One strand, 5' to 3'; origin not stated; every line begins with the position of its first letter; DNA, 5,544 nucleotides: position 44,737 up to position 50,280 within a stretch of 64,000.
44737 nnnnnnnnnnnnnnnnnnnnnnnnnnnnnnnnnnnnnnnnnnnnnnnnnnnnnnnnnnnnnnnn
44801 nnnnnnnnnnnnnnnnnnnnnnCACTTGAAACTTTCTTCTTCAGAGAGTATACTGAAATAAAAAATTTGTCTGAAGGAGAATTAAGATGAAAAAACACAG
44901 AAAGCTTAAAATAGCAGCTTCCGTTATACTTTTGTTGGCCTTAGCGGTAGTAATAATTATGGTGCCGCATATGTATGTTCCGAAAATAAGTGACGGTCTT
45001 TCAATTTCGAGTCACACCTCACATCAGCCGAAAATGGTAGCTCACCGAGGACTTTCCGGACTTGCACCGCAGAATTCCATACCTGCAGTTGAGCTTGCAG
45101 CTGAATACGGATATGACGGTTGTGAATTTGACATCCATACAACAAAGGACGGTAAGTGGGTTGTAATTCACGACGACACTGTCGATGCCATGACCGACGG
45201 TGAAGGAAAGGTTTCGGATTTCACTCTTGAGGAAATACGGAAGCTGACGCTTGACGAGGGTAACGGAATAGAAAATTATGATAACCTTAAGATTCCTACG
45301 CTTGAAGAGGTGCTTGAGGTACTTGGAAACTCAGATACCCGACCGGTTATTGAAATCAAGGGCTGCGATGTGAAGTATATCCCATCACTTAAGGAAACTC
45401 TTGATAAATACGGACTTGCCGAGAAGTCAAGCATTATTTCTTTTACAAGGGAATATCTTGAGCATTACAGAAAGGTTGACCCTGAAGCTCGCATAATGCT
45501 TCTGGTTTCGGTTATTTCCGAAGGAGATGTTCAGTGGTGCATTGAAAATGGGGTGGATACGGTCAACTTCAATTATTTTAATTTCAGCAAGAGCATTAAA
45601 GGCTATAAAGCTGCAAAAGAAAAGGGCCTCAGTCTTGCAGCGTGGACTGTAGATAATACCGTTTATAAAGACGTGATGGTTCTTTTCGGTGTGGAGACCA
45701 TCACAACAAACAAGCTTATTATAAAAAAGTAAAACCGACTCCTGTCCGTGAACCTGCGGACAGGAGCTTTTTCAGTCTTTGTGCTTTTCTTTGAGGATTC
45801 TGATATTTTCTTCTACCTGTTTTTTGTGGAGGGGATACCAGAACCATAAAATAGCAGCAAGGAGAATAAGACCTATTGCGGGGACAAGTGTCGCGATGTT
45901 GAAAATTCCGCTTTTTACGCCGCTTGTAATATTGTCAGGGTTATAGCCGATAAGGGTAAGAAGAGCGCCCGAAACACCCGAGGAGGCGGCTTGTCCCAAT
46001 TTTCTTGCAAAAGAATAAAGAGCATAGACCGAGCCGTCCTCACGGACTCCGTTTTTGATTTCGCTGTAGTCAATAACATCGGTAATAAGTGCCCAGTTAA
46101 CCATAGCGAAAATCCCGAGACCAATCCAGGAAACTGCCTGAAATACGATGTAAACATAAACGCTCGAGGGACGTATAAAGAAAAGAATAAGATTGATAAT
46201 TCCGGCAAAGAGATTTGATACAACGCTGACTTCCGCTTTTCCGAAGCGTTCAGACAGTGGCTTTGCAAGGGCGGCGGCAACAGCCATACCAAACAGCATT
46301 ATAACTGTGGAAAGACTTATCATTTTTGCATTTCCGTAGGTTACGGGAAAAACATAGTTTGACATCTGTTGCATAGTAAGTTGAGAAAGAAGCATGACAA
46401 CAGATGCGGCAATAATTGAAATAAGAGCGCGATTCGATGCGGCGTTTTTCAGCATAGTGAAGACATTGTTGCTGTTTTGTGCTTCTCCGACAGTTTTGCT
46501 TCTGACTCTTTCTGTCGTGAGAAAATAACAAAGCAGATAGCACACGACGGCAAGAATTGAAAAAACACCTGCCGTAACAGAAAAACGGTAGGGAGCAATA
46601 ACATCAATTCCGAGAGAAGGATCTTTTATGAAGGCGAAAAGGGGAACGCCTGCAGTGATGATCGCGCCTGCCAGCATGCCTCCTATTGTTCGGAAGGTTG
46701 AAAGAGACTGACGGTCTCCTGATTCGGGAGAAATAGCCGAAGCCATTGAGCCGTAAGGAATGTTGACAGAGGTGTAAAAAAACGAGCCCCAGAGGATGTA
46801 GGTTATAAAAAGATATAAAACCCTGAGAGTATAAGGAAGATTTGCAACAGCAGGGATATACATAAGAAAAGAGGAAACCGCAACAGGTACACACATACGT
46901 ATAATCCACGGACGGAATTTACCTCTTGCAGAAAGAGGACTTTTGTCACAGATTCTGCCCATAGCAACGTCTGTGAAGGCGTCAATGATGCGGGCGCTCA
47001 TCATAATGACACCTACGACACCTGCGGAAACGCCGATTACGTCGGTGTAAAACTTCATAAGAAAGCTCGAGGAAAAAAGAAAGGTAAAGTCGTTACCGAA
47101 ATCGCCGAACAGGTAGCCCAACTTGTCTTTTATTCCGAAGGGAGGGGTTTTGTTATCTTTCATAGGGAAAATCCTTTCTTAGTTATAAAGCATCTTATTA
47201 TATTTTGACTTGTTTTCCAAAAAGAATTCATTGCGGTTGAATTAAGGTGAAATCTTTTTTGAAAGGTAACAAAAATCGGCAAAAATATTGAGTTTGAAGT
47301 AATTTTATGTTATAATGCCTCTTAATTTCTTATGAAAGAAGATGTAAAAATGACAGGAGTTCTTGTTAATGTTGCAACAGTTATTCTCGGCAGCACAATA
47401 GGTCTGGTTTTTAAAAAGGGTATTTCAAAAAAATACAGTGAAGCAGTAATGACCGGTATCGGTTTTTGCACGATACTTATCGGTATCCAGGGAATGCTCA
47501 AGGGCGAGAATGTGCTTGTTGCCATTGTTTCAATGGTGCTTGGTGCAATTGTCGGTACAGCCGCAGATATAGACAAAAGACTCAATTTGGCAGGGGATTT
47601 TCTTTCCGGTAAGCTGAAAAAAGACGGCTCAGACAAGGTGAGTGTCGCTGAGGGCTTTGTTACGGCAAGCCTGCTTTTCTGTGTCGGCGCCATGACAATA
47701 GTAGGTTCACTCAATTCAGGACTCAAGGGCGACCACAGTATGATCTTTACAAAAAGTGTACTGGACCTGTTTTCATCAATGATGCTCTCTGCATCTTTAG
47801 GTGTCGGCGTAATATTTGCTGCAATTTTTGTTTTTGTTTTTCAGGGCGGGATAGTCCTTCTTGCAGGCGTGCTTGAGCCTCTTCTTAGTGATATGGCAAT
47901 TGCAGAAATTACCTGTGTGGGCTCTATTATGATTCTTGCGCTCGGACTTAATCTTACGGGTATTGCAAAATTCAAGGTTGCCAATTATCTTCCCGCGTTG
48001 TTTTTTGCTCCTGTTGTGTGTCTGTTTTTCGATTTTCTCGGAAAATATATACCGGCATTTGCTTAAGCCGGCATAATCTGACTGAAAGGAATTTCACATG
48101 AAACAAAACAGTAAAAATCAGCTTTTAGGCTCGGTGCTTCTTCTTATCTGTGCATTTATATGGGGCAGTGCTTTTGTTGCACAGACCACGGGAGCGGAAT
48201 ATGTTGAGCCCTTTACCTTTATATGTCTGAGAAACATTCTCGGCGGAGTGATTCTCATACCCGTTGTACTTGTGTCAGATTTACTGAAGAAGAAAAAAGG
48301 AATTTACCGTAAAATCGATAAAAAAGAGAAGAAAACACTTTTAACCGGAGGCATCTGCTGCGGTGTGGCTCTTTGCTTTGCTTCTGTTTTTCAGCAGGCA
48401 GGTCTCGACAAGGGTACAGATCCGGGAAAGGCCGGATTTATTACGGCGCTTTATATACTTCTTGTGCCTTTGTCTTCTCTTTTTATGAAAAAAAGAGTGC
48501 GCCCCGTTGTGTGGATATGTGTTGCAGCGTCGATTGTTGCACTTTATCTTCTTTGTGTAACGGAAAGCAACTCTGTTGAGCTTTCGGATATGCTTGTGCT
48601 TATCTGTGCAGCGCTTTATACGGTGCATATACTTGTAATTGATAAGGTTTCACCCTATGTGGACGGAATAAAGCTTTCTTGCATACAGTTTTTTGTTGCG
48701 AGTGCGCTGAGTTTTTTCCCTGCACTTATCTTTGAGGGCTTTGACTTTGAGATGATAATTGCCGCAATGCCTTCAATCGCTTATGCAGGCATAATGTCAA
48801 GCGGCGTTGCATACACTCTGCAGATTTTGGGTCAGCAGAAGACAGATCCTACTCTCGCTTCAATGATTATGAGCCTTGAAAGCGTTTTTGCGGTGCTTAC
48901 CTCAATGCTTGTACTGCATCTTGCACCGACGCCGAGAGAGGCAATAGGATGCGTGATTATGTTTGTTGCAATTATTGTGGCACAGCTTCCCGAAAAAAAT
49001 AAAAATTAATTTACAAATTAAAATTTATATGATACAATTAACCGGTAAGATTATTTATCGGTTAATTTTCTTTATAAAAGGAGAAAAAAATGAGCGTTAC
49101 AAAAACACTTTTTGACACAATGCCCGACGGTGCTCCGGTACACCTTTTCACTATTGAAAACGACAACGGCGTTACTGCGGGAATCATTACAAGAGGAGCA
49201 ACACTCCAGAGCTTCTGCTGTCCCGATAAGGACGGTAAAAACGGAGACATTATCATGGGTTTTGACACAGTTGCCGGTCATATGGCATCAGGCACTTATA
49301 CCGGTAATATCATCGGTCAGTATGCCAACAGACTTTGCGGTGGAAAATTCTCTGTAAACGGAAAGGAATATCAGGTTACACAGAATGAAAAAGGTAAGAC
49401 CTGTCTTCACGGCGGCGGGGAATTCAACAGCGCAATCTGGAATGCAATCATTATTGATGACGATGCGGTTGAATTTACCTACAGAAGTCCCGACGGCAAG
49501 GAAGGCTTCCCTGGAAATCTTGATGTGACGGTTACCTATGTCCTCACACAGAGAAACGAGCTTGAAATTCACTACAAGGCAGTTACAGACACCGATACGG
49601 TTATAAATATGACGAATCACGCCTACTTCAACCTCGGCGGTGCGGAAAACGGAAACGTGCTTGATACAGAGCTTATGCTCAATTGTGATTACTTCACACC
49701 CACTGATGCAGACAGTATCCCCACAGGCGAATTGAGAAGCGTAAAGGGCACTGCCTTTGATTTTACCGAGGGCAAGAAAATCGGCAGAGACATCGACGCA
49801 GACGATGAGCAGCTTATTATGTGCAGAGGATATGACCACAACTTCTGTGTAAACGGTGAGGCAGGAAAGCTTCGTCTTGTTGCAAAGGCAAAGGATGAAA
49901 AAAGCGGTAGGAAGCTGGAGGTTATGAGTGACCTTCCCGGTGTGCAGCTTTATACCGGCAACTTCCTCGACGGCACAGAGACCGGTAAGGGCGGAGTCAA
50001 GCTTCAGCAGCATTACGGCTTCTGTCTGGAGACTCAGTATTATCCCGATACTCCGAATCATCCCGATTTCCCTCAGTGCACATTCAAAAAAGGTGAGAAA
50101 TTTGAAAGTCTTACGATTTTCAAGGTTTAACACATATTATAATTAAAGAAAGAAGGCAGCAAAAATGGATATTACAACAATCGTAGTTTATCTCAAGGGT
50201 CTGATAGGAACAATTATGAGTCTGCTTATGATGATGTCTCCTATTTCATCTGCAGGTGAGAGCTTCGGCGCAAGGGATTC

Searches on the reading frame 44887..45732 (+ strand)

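Call 20: search_protein_families(library=pfam, proteins=[window:44887-45732:+], max_evalue=0.001)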
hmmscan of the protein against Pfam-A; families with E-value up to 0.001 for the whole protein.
window:44887-45732:+ (281 aa): 1 family
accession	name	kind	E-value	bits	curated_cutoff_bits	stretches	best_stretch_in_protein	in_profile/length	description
PF03009.23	GDPD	-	2e-36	126.8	23.6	1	53-276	1-241/244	Glycerophosphoryl diester phosphodiesterase family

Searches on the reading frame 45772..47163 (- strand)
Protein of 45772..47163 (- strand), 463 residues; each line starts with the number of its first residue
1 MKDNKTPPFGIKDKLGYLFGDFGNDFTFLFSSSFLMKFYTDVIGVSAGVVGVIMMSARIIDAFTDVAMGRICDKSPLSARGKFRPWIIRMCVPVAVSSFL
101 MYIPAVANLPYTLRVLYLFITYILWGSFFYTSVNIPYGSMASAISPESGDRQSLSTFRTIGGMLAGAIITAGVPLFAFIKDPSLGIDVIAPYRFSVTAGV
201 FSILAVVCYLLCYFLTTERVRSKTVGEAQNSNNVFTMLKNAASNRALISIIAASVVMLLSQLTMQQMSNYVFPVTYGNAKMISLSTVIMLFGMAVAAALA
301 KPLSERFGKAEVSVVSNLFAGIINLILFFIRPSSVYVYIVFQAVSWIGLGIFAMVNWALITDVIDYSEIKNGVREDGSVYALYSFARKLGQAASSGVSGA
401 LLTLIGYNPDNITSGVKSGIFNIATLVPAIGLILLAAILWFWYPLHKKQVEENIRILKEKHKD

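Call 20: search_protein_families(library=pfam, proteins=[window:45772-47163:-], max_evalue=0.001)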
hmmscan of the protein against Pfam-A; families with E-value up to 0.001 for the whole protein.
window:45772-47163:- (463 aa): 2 families
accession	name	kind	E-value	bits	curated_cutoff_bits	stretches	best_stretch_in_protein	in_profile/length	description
PF13347.12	MFS_2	-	6.4e-79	265.9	27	1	16-446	1-426/427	MFS/sugar transport protein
PF07690.21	MFS_1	-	2.6e-15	56.6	33.4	1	270-450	17-179/347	Major Facilitator Superfamily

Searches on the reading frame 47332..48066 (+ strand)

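Call 20: search_protein_families(library=pfam, proteins=[window:47332-48066:+], max_evalue=0.001)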
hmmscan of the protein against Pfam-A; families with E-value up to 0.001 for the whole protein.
window:47332-48066:+ (244 aa): 1 family
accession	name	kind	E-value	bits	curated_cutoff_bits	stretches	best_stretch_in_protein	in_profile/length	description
PF04474.17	DUF554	-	4.3e-79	265.5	25.1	1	8-230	1-219/220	Protein of unknown function (DUF554)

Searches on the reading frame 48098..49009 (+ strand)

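Call 20: search_protein_families(library=pfam, proteins=[window:48098-49009:+], max_evalue=0.001)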
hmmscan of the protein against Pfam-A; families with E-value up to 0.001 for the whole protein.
window:48098-49009:+ (303 aa): 1 family
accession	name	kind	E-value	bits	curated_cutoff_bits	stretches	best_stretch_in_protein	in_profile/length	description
PF00892.27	EamA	-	1.5e-30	106.6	28.2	2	164-294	4-132/135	EamA-like transporter family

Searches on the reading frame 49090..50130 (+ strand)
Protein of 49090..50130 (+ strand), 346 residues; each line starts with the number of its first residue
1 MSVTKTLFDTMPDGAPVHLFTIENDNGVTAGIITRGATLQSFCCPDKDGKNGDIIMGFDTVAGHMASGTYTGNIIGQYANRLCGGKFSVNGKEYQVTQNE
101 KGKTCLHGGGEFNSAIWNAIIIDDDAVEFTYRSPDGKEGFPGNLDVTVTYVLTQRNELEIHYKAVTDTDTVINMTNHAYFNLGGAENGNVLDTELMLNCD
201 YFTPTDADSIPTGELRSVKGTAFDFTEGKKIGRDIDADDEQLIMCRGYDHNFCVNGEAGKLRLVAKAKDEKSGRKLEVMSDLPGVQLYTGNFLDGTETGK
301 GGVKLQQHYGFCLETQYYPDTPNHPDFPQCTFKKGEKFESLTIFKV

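Call 20: search_protein_families(library=pfam, proteins=[window:49090-50130:+], max_evalue=0.001)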
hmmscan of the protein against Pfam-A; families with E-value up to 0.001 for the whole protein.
window:49090-50130:+ (346 aa): 1 family
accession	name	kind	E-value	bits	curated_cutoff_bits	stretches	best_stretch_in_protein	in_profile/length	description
PF01263.26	Aldose_epim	-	8e-88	295.1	27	1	19-344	2-298/299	Aldose 1-epimerase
